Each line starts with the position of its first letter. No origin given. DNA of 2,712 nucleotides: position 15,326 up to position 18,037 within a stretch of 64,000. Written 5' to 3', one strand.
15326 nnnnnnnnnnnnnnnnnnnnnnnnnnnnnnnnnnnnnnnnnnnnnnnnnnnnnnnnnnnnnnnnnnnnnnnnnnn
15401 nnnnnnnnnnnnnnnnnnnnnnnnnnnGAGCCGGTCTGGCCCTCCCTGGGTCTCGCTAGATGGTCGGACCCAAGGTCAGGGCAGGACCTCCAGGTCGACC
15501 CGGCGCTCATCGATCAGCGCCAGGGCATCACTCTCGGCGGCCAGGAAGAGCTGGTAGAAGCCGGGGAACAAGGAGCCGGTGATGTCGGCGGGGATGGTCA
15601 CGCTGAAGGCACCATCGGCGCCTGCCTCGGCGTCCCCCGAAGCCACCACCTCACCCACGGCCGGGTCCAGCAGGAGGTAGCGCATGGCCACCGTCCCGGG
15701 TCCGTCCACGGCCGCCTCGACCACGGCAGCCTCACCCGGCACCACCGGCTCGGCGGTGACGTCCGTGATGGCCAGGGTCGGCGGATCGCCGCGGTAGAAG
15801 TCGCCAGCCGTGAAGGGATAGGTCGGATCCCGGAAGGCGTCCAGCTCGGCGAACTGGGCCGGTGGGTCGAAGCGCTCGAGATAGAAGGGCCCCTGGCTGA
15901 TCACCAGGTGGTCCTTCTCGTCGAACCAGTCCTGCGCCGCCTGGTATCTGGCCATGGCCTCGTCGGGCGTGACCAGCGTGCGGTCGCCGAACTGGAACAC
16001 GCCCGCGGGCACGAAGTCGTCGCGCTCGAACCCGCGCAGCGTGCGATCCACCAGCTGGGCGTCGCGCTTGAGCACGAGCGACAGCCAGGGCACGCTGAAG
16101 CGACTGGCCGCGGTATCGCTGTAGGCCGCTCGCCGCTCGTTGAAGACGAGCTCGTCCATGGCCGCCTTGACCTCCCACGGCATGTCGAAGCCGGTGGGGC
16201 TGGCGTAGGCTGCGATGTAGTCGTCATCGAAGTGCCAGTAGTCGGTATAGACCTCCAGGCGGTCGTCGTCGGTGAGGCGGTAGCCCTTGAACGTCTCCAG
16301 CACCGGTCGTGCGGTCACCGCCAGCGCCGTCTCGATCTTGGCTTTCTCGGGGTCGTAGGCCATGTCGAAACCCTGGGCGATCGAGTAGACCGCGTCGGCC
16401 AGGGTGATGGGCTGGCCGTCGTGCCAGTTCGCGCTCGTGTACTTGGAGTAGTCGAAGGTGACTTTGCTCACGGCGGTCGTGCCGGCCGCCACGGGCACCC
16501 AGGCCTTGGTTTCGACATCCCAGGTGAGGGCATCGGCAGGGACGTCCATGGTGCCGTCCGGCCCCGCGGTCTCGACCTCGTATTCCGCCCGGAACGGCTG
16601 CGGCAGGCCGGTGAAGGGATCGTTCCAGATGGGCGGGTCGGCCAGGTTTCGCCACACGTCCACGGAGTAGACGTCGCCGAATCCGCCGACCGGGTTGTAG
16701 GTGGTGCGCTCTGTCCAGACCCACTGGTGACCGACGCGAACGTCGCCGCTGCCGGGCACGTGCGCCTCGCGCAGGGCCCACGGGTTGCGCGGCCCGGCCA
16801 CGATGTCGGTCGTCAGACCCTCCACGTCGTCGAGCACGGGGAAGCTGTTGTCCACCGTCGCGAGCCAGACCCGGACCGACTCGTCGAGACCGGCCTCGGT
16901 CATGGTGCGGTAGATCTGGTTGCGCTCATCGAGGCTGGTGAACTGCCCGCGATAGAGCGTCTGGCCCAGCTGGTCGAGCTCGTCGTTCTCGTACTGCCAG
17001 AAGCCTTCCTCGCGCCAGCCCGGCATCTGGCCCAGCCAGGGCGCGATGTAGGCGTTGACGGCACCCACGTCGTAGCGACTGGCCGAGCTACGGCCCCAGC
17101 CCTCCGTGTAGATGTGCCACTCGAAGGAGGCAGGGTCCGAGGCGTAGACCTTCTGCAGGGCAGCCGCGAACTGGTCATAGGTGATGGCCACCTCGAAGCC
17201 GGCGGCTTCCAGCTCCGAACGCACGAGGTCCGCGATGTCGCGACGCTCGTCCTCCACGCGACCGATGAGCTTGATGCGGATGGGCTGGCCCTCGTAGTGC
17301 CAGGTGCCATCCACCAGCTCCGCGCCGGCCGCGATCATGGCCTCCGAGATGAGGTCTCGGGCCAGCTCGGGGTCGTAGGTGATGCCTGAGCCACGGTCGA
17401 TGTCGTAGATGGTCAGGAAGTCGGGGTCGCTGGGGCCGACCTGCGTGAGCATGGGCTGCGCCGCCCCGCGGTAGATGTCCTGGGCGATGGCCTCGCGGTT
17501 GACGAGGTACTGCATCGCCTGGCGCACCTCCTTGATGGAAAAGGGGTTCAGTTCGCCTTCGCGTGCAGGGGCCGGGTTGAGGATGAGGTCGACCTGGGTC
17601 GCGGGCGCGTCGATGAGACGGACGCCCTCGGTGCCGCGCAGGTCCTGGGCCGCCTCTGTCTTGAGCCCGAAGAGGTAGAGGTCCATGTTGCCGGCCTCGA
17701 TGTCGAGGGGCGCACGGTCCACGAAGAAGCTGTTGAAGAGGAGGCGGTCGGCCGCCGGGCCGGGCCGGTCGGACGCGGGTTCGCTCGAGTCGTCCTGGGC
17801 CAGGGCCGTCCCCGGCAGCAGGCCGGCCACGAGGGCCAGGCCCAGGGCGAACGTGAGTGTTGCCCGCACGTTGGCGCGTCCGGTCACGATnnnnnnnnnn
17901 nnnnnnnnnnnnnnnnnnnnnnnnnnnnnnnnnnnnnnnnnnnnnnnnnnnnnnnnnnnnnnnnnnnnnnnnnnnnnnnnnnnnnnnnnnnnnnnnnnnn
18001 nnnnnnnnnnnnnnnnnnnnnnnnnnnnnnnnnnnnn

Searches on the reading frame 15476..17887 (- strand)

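Call 39: search_protein_families(library=pfam, proteins=[window:15476-17887:-], max_evalue=0.00001)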
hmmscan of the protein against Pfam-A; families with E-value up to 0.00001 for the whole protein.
window:15476-17887:- (803 aa): 1 family
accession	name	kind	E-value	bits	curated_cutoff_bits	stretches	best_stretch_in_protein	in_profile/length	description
PF00496.27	SBP_bac_5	-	2e-25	90.2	32.4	1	47-269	149-351/368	Bacterial extracellular solute-binding proteins, family 5 Middle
